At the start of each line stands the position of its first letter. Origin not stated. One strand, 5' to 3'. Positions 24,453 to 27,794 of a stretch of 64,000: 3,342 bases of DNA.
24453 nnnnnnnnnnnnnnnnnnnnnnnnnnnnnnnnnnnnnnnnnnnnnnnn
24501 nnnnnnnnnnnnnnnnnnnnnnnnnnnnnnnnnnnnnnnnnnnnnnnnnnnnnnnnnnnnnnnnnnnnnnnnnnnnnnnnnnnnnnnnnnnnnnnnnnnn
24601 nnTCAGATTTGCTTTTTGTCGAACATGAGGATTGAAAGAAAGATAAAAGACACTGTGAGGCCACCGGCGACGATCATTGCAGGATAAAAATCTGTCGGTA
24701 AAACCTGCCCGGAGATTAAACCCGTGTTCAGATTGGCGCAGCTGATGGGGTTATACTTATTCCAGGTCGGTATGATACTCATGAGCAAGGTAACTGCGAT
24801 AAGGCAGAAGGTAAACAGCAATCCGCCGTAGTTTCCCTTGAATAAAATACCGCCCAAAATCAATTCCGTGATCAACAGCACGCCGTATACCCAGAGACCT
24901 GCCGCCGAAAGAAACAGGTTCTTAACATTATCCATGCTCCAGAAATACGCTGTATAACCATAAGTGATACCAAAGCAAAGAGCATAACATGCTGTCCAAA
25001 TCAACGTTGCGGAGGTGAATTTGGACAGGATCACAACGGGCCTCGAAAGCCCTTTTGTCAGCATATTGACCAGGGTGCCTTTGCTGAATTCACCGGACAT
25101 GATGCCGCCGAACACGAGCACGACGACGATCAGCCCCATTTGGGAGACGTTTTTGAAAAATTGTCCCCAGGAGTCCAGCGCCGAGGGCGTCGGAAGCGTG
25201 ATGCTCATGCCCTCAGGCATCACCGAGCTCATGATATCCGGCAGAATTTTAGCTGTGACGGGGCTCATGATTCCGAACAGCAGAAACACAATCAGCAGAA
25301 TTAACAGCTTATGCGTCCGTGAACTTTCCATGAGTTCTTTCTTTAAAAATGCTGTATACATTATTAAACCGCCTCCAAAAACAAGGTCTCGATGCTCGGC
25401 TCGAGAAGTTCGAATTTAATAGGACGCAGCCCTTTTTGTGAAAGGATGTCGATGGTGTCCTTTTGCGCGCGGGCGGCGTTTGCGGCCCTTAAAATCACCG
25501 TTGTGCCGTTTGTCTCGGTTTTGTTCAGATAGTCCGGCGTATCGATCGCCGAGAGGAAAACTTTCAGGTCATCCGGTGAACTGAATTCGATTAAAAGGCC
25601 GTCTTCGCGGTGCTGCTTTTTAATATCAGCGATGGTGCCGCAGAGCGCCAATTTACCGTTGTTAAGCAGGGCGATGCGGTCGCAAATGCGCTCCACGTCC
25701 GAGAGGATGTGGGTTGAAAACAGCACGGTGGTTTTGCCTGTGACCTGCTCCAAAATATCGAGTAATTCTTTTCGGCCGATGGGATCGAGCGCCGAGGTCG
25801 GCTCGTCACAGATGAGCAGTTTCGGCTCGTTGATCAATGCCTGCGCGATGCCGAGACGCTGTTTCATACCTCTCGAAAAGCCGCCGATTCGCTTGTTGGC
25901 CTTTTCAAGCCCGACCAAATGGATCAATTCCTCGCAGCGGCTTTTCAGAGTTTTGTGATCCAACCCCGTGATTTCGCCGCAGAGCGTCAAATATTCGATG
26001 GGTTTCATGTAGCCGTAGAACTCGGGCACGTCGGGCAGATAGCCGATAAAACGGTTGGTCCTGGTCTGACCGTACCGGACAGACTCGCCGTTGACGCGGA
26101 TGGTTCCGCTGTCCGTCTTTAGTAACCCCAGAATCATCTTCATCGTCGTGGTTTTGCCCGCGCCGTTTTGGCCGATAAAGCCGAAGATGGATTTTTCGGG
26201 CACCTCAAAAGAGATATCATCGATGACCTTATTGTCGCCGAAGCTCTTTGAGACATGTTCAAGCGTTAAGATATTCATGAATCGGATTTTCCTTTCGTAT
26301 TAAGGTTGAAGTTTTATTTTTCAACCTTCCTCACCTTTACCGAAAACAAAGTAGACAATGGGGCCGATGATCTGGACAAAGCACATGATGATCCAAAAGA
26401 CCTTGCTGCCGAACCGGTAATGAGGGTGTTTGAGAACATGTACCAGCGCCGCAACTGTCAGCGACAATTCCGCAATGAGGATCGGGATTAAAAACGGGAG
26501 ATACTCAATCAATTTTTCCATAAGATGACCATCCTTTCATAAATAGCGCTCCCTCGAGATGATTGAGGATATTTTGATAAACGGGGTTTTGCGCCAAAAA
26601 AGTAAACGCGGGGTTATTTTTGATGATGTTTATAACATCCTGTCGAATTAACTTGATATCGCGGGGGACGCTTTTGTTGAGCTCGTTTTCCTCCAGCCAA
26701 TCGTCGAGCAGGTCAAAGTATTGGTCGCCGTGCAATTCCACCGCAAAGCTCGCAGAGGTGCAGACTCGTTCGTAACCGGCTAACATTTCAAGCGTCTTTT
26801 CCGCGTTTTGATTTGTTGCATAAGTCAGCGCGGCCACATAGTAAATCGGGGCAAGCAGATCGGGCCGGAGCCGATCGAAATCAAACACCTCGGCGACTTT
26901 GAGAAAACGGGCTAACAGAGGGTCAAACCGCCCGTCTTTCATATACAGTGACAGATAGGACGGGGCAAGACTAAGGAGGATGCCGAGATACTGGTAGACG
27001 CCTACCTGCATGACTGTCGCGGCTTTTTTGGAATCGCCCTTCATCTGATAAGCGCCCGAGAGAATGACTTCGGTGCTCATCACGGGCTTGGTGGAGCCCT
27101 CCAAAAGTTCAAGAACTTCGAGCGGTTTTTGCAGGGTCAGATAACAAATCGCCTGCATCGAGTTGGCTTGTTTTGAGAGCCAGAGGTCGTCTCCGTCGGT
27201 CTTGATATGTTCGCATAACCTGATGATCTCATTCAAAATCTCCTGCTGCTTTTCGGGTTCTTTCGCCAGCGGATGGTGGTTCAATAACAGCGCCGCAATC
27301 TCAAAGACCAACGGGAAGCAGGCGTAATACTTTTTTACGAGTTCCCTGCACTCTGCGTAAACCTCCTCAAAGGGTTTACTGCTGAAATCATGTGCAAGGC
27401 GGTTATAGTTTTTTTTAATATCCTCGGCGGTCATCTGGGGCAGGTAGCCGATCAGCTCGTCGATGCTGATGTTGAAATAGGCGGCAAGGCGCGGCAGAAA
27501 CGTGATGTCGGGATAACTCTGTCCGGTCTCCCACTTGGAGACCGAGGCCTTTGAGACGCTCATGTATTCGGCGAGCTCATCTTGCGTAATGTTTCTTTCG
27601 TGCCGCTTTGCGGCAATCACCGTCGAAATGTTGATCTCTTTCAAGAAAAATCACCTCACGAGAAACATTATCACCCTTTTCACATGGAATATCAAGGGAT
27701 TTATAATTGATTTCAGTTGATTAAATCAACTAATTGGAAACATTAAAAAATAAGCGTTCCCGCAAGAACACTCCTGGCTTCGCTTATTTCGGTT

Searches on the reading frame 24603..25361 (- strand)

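Call 3: search_protein_families(library=pfam, proteins=[window:24603-25361:-], max_evalue=0.01)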
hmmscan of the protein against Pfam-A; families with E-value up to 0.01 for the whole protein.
window:24603-25361:- (252 aa): 1 family
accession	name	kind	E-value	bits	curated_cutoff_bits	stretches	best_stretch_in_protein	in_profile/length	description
PF12679.13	ABC2_membrane_2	-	0.0043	16.8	27.2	0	5-175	3-179/283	ABC-2 family transporter protein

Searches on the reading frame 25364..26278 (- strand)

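Call 3: search_protein_families(library=pfam, proteins=[window:25364-26278:-], max_evalue=0.01)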
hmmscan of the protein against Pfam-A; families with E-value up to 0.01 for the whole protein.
window:25364-26278:- (304 aa): 5 families
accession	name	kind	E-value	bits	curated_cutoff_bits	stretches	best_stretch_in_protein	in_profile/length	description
PF00005.33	ABC_tran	-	5.7e-29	101.9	25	1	20-162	2-137/137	ABC transporter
PF13304.12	AAA_21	-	9.2e-10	39.5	27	1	131-191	235-299/304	AAA domain, putative AbiEii toxin, Type IV TA system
PF13732.12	DrrA1-3_C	-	7.4e-08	33.4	27.4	1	214-304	1-81/81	ATP-binding protein DrrA1-3-like, C-terminal domain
PF13401.12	AAA_22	-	0.00023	21.9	27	1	34-162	10-95/130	AAA domain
PF13476.12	AAA_23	-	0.00042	21.4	27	1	21-57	14-47/201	AAA domain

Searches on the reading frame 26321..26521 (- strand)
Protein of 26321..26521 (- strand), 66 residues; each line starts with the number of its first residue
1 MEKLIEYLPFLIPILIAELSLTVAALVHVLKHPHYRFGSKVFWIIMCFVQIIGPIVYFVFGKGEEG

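Call 3: search_protein_families(library=pfam, proteins=[window:26321-26521:-], max_evalue=0.01)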
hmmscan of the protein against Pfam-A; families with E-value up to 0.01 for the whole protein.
window:26321-26521:- (66 aa): 1 family
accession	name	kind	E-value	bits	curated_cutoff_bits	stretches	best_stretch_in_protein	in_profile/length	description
PF13396.11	PLDc_N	-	1.3e-09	38.3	23.3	1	21-61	2-41/42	Phospholipase_D-nuclease N-terminal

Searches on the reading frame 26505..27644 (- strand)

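Call 3: search_protein_families(library=pfam, proteins=[window:26505-27644:-], max_evalue=0.01)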
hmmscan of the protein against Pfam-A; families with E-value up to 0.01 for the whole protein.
window:26505-27644:- (379 aa): 5 families
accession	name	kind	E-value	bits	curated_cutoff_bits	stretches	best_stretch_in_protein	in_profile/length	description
PF01381.28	HTH_3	-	5.1e-15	55.7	23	1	10-64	1-55/55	Helix-turn-helix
PF12844.13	HTH_19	-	3.2e-09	37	30.2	1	14-65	8-59/64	Helix-turn-helix domain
PF13560.12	HTH_31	-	1.9e-07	31.7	27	1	14-63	10-60/64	Helix-turn-helix domain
PF13443.12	HTH_26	-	2.2e-07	31.4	22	1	15-69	7-62/63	Cro/C1-type HTH DNA-binding domain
PF07022.19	Phage_CI_repr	-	8.5e-05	23.3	22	1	20-65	13-58/65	Bacteriophage CI repressor helix-turn-helix domain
